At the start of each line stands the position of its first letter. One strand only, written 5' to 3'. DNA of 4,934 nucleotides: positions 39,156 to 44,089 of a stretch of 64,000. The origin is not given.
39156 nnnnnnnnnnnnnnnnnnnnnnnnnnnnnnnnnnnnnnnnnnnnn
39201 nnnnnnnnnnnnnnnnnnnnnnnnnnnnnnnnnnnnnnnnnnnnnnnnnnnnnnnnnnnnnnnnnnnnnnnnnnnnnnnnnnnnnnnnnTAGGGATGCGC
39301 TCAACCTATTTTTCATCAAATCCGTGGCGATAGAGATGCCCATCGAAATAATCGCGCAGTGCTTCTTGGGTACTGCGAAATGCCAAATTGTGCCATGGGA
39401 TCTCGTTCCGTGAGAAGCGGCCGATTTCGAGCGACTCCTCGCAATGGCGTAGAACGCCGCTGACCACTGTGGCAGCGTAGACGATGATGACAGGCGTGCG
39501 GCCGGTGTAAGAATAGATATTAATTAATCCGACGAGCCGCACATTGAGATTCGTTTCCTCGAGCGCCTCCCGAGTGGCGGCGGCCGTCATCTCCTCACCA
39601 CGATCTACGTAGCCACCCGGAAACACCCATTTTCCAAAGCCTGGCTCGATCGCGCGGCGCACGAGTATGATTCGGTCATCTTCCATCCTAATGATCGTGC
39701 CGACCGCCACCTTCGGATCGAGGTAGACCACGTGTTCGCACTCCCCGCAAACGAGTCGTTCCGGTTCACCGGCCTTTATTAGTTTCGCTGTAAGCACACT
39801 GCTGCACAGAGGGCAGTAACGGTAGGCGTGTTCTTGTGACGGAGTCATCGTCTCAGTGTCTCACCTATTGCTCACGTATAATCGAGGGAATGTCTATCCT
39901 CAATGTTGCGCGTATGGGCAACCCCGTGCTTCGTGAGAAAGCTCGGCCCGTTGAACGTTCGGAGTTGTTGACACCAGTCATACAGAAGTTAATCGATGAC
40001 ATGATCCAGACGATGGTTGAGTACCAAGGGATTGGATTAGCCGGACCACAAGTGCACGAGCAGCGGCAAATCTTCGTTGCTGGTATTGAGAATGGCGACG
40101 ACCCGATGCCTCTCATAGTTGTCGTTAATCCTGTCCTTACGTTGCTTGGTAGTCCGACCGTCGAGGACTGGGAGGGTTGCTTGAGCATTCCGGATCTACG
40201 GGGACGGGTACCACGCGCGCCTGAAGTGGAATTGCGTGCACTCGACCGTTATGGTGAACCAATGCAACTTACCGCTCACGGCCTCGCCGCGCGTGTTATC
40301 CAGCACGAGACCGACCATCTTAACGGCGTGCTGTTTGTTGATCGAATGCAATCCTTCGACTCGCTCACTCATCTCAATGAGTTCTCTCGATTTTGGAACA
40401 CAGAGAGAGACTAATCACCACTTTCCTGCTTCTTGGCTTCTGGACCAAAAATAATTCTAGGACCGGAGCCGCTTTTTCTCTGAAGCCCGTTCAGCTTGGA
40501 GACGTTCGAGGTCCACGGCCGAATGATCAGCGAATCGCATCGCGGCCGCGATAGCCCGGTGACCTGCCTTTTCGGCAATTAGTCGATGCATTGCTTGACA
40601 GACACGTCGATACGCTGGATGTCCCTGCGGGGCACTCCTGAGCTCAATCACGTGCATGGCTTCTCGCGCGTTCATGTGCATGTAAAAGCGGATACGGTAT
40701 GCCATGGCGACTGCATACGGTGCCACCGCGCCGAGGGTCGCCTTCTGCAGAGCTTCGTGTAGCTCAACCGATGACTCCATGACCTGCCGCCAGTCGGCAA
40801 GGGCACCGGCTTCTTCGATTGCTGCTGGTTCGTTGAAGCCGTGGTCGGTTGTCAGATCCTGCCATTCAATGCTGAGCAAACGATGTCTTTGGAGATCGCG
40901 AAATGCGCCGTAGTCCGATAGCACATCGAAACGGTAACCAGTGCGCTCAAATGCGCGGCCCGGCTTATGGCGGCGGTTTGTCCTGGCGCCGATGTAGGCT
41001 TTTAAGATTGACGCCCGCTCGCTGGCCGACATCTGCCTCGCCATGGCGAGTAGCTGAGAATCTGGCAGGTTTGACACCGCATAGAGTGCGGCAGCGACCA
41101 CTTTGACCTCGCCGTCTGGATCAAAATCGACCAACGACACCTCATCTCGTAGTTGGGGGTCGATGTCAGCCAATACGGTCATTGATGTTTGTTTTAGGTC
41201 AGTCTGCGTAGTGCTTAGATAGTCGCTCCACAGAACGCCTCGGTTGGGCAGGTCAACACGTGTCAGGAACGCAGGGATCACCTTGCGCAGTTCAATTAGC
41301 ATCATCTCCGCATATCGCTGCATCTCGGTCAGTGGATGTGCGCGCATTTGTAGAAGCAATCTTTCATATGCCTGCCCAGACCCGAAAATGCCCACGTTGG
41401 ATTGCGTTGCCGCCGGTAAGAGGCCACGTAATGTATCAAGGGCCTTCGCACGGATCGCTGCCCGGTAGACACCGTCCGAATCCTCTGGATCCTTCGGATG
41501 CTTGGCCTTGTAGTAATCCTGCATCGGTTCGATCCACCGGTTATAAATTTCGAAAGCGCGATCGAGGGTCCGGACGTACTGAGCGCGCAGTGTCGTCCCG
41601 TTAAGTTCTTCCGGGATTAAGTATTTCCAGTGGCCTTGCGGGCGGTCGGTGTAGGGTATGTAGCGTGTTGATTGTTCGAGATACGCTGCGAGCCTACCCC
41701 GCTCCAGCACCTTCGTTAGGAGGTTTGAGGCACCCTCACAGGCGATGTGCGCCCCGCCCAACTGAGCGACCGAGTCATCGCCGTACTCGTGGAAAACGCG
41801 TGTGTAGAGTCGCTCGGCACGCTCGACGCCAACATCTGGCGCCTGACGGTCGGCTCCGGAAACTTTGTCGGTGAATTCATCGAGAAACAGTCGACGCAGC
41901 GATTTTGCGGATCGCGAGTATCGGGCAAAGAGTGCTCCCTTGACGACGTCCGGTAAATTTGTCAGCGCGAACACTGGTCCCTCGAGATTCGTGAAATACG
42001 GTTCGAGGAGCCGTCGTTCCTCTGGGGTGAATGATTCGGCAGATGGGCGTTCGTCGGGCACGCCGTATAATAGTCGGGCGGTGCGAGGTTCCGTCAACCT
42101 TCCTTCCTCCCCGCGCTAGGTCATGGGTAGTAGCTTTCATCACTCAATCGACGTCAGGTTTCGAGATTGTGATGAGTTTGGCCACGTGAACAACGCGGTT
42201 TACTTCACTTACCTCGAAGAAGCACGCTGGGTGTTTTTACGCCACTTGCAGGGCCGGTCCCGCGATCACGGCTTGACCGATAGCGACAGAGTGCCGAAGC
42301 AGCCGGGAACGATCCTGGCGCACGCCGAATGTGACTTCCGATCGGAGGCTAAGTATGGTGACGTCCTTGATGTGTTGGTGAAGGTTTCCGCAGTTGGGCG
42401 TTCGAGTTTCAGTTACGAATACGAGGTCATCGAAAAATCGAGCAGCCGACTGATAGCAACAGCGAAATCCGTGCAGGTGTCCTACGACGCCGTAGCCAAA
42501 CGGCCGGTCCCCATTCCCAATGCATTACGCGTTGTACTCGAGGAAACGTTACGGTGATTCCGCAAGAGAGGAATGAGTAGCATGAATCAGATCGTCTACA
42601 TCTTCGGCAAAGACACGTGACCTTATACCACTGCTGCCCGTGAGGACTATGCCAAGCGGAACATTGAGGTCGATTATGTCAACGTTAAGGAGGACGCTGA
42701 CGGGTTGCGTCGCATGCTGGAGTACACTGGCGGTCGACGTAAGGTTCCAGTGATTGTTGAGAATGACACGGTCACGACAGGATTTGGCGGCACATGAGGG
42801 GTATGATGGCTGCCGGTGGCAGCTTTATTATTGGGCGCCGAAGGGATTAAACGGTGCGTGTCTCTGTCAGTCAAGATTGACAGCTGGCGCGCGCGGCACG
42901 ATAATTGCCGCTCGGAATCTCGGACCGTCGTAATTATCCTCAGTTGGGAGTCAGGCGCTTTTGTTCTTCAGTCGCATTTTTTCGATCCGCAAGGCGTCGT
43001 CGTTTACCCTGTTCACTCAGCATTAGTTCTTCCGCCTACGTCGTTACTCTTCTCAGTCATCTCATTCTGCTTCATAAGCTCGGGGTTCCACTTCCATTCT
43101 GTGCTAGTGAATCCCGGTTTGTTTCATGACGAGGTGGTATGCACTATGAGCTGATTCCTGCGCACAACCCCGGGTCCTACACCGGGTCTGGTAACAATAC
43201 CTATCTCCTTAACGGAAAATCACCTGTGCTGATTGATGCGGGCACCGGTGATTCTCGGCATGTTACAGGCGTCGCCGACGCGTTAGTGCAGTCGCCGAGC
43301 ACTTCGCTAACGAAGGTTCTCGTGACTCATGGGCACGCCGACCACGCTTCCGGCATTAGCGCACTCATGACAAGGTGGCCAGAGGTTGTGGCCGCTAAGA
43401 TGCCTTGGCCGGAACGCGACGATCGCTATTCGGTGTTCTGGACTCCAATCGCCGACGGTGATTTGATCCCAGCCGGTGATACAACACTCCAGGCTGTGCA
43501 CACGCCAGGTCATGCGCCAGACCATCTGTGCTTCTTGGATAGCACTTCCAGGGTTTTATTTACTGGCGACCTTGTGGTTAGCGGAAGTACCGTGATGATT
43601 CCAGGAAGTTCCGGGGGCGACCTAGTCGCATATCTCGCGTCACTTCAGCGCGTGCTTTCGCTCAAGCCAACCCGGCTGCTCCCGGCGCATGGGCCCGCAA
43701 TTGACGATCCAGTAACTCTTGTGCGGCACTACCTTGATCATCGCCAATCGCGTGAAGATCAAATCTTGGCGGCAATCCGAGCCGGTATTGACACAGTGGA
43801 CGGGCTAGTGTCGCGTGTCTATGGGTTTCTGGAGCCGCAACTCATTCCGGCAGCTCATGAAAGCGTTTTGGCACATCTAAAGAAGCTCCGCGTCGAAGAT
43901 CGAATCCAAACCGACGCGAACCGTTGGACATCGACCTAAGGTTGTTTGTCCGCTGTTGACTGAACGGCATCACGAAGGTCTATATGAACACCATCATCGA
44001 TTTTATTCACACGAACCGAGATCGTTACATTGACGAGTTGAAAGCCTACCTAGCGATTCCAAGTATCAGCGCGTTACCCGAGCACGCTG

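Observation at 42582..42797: Unannotated 71-codon glutaredoxin-like gene with U-P-Y-T in place of C-P-Y-C: second candidate selenoprotein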

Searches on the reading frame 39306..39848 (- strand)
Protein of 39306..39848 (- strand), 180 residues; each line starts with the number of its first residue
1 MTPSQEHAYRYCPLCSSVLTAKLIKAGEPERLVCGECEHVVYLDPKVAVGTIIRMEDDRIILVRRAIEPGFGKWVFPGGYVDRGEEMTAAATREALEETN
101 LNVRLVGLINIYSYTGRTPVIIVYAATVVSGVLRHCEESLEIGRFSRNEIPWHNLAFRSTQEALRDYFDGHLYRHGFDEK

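Call 33: search_protein_families(library=pfam, proteins=[window:39306-39848:-], max_evalue=0.00001)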
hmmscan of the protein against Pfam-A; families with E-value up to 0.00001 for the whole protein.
window:39306-39848:- (180 aa): 2 families
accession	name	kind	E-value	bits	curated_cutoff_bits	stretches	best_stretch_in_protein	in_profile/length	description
PF00293.34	NUDIX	-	2.8e-17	63.4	21.1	1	45-150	2-118/134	NUDIX domain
PF14803.11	Zn_ribbon_Nudix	-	5.8e-07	29.8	25.6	1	10-42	1-33/34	Nudix N-terminal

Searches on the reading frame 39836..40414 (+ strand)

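Call 33: search_protein_families(library=pfam, proteins=[window:39836-40414:+], max_evalue=0.00001)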
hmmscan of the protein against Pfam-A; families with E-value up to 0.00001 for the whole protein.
window:39836-40414:+ (192 aa): 1 family
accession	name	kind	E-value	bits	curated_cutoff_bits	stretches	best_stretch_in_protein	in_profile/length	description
PF01327.26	Pep_deformylase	-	2.7e-48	163.9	22.8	1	22-174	2-153/156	Polypeptide deformylase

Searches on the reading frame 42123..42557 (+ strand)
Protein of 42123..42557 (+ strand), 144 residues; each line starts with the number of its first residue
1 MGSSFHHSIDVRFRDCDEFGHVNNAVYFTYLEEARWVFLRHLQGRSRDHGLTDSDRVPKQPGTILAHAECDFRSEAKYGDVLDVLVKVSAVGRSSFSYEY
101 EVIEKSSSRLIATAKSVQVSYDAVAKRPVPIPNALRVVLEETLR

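Call 33: search_protein_families(library=pfam, proteins=[window:42123-42557:+], max_evalue=0.00001)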
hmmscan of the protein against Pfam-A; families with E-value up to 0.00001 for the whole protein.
window:42123-42557:+ (144 aa): 3 families
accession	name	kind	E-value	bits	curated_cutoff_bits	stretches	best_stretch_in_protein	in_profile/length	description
PF13279.12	4HBT_2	-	1.9e-26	93.4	25.5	1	11-136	1-119/122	Thioesterase-like superfamily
PF03061.28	4HBT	-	6.2e-16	58.9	20.6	1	19-105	1-73/79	Thioesterase superfamily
PF20791.3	Acyl-ACP_TE_C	-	5.7e-09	36.5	21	1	4-34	7-37/101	Acyl-ACP thioesterase C-terminal domain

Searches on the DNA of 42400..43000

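Call 38: search_rna_families(source=window, start=42400, end=43000, threshold=evalue, max_evalue=10)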
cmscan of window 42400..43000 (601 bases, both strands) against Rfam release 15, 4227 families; matches with E-value up to 10: 0.
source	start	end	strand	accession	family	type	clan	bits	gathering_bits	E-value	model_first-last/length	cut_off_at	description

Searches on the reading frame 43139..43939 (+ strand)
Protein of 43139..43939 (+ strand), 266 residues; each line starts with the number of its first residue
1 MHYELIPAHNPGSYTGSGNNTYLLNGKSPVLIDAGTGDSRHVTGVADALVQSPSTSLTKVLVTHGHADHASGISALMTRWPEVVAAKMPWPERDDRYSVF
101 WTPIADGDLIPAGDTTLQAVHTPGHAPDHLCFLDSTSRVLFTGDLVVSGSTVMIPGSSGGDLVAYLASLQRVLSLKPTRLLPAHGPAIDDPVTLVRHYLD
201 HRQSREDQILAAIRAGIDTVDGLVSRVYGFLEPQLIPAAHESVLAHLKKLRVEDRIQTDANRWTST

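Call 33: search_protein_families(library=pfam, proteins=[window:43139-43939:+], max_evalue=0.00001)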
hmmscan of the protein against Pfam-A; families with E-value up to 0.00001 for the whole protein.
window:43139-43939:+ (266 aa): 2 families
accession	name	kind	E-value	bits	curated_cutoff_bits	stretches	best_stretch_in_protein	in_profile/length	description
PF00753.33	Lactamase_B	-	2.5e-23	83.5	22.7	1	16-184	3-196/196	Metallo-beta-lactamase superfamily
PF17778.7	BLACT_WH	-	3.8e-10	40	22.8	1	219-263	1-46/46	Beta-lactamase associated winged helix domain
